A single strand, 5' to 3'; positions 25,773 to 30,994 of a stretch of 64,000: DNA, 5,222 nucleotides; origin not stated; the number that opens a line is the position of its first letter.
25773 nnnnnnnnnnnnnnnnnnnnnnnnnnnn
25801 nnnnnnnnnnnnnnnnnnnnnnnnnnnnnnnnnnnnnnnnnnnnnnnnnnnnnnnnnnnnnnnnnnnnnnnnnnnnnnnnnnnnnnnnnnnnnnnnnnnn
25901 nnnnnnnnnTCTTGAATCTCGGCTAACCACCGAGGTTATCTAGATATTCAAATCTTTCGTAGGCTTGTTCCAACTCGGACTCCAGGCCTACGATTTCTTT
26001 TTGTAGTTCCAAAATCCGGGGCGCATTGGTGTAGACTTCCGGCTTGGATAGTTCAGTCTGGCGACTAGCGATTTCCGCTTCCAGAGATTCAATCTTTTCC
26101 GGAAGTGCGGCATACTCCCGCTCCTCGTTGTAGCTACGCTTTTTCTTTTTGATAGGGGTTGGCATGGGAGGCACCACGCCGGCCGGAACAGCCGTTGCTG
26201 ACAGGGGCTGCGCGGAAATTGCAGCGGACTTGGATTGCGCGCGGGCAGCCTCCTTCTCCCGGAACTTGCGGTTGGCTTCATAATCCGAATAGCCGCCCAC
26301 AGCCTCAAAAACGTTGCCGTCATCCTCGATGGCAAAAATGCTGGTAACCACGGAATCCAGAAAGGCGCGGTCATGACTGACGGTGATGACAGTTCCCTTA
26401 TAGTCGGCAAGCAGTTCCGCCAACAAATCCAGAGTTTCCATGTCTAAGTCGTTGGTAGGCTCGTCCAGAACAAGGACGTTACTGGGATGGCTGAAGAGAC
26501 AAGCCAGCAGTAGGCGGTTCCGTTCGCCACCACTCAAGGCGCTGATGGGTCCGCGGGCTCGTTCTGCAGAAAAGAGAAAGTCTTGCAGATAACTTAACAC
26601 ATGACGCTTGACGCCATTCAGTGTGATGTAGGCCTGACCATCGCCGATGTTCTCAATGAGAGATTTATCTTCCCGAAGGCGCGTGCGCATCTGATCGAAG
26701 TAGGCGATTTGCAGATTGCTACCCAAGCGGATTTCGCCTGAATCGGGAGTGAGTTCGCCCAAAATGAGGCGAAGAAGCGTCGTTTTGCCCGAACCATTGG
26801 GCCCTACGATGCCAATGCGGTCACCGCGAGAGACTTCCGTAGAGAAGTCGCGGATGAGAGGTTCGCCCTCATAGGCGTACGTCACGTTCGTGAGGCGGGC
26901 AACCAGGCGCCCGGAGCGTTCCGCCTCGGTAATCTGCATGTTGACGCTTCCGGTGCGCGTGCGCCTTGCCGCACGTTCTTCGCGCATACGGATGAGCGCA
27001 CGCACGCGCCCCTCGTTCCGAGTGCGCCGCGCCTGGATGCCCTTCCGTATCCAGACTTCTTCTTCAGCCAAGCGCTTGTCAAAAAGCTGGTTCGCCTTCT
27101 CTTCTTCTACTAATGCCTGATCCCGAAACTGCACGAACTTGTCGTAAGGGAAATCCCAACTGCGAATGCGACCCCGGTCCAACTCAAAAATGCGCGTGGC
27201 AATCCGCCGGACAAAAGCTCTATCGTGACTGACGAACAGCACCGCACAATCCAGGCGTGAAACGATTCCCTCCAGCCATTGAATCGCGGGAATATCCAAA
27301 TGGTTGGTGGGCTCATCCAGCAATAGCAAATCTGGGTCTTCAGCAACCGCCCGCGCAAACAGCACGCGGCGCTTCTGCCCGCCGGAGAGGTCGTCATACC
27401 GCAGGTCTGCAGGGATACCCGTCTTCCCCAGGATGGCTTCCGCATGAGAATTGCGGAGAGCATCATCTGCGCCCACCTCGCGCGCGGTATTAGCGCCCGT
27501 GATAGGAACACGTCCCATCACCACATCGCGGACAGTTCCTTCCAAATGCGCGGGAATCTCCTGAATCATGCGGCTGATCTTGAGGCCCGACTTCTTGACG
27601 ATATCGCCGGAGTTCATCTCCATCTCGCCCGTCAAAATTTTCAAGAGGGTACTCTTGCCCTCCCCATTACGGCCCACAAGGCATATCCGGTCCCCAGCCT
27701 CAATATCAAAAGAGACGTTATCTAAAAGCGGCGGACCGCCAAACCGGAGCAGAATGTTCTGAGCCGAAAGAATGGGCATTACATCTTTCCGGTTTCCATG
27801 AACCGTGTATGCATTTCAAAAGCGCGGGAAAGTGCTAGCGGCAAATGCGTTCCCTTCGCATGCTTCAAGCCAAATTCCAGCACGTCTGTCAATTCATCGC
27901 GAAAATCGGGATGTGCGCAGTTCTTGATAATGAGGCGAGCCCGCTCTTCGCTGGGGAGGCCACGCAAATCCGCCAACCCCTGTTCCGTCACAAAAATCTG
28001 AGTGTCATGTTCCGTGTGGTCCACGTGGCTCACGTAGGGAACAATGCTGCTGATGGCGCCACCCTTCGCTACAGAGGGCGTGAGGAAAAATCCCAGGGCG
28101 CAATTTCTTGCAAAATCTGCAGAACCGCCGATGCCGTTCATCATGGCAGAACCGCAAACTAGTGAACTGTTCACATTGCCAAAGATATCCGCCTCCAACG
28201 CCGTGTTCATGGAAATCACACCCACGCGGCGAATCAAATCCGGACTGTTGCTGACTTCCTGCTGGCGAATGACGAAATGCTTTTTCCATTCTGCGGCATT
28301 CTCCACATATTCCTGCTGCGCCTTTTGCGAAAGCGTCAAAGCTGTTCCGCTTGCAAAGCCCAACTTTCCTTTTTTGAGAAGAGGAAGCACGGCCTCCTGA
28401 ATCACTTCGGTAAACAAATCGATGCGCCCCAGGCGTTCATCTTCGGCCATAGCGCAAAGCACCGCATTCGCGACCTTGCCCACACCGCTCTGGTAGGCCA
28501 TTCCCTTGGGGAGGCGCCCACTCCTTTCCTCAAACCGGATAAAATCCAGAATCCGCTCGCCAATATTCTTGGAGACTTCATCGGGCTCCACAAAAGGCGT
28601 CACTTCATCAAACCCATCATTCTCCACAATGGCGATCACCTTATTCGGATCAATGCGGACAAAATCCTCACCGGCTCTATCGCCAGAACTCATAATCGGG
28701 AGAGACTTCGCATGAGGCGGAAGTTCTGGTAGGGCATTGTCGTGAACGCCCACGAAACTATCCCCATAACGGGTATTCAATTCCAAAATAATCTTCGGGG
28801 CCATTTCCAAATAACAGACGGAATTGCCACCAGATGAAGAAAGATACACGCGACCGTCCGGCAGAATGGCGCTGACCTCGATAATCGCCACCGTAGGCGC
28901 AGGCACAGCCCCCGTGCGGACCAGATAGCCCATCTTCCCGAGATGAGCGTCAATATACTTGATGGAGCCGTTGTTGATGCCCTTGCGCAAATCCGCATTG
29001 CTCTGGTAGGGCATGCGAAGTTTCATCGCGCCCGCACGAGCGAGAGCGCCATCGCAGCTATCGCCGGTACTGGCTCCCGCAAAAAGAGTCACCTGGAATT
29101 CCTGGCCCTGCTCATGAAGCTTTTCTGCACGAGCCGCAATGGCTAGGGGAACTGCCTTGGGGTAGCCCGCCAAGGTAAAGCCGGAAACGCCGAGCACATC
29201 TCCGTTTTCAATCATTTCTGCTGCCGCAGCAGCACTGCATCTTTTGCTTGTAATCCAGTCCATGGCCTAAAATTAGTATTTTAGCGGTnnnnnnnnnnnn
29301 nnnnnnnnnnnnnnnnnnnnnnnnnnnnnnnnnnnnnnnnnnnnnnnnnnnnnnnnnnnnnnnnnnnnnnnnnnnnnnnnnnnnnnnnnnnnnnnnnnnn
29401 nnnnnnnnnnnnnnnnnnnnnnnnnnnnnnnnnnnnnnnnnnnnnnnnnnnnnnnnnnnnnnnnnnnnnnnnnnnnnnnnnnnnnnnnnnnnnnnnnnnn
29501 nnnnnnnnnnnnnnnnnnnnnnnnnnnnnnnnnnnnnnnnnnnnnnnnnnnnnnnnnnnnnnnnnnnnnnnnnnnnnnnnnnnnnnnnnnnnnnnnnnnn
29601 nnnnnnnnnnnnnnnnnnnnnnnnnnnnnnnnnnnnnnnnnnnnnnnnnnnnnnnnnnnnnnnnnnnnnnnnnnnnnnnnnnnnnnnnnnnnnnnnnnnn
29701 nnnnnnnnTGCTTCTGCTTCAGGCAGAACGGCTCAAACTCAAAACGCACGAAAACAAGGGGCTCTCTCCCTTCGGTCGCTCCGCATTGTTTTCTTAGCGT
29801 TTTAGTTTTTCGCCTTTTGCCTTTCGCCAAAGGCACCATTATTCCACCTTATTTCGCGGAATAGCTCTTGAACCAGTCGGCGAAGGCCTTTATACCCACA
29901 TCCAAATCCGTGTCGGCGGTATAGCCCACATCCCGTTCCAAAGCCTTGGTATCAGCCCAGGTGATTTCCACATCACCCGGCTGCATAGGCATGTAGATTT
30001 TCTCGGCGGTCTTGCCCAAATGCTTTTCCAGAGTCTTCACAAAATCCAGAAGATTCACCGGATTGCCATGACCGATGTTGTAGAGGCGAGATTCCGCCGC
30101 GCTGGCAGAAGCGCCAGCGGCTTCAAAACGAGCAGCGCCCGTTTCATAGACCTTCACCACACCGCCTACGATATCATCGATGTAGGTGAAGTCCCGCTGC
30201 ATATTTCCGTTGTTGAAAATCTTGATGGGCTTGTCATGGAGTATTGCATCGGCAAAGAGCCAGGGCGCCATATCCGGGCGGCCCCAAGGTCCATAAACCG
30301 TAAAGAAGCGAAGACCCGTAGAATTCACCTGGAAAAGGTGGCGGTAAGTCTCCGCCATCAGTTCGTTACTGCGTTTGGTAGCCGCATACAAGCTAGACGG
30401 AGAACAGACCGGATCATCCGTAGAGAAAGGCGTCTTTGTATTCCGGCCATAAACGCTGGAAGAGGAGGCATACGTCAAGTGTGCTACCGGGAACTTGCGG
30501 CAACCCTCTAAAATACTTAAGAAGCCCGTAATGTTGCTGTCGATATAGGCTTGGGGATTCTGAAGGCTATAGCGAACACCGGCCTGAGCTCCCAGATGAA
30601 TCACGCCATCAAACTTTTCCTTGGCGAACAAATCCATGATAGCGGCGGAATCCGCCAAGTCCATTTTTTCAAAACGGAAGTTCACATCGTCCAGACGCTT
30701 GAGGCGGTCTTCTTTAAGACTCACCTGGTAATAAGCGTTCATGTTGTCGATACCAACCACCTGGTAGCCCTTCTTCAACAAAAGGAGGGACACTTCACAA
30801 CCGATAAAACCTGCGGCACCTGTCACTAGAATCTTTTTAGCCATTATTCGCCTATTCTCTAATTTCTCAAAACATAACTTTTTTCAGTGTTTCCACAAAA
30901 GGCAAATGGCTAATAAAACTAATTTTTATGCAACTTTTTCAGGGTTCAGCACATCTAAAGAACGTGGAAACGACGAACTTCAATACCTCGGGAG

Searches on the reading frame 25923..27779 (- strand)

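Call 60: search_protein_families(library=pfam, proteins=[window:25923-27779:-], max_evalue=0.001)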
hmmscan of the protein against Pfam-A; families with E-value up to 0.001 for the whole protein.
window:25923-27779:- (618 aa): 19 families
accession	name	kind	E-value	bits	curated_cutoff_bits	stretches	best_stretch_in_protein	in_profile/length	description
PF00005.33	ABC_tran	-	3.7e-51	173.8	25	2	19-159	1-137/137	ABC transporter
PF13304.12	AAA_21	-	2.1e-20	74.4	27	2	323-370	3-56/304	AAA domain, putative AbiEii toxin, Type IV TA system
PF16326.10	ABC_tran_CTD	-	4.5e-18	65.7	32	1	547-614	1-68/69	ABC transporter C-terminal domain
PF02463.25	SMC_N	-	1.1e-11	45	40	0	406-477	135-205/220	RecF/RecN/SMC N terminal domain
PF13476.12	AAA_23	-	3.6e-08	34.7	27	1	324-388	24-78/201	AAA domain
PF13555.12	AAA_29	-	1.8e-07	31.2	27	0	20-46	13-39/61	P-loop containing region of AAA domain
PF12848.13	ABC_tran_Xtn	-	3.4e-07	30.7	25.9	1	198-271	1-76/85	ABC transporter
PF00004.35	AAA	-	1.9e-06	28.8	21.2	0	324-369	3-47/131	ATPase family associated with various cellular activities (AAA)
PF03193.22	RsgA_GTPase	-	3e-06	27.6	30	0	30-64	107-141/174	RsgA GTPase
PF13401.12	AAA_22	-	3.7e-06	27.7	27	0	324-459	10-110/130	AAA domain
PF13191.12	AAA_16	-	1.2e-05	26.4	32.6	1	322-459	27-158/167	AAA ATPase domain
PF01926.29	MMR_HSR1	-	3.3e-05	24.4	21.9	0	31-59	1-28/113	50S ribosome-binding GTPase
PF05729.18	NACHT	-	6.6e-05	23.2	26.7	0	322-343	3-24/167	NACHT domain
PF25199.1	nSTAND_NTPase5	-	9.9e-05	22.6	34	0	321-344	43-66/145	Novel STAND NTPase 5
PF13238.12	AAA_18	-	0.0002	22.2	29.4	0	322-340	1-19/128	AAA domain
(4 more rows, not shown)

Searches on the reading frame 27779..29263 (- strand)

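Call 60: search_protein_families(library=pfam, proteins=[window:27779-29263:-], max_evalue=0.001)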
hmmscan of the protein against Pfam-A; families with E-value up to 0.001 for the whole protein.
window:27779-29263:- (494 aa): 2 families
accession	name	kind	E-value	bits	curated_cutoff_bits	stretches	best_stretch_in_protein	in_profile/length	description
PF13336.12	AcetylCoA_hyd_C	-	5.1e-39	134.1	23.7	1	325-460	11-152/154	Acetyl-CoA hydrolase/transferase C-terminal domain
PF02550.21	AcetylCoA_hydro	-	1.9e-22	80.7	24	1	7-214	8-198/198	Acetyl-CoA hydrolase/transferase N-terminal domain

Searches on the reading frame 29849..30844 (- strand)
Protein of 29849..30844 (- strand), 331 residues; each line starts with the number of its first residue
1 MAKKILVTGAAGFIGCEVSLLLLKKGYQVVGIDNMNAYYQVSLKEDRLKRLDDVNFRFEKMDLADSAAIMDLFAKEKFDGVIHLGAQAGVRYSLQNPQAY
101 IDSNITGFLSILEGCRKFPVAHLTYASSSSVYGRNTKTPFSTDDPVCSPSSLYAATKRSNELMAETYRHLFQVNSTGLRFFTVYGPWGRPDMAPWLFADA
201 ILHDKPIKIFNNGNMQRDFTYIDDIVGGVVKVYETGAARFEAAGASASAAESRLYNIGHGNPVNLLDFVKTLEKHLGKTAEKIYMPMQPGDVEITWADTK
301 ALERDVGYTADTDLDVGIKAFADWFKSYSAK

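Call 60: search_protein_families(library=pfam, proteins=[window:29849-30844:-], max_evalue=0.001)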
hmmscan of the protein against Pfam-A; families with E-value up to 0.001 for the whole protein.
window:29849-30844:- (331 aa): 6 families
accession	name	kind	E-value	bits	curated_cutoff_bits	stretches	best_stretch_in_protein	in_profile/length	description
PF01370.27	Epimerase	-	2.4e-54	184.7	20.9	1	5-237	1-229/240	NAD dependent epimerase/dehydratase family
PF16363.11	GDP_Man_Dehyd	-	2.9e-51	175.3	27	1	6-319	1-330/332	GDP-mannose 4,6 dehydratase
PF01073.25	3Beta_HSD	-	3.4e-14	53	22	1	6-283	1-276/280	3-beta hydroxysteroid dehydrogenase/isomerase family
PF04321.23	RmlD_sub_bind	-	3.5e-14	53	27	1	4-186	2-154/287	RmlD substrate binding domain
PF02719.21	Polysacc_synt_2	-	1.6e-11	44.4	20.2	1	5-235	1-219/293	Polysaccharide biosynthesis protein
PF00106.31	adh_short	-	2e-07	31.1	26.6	1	3-111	1-115/195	short chain dehydrogenase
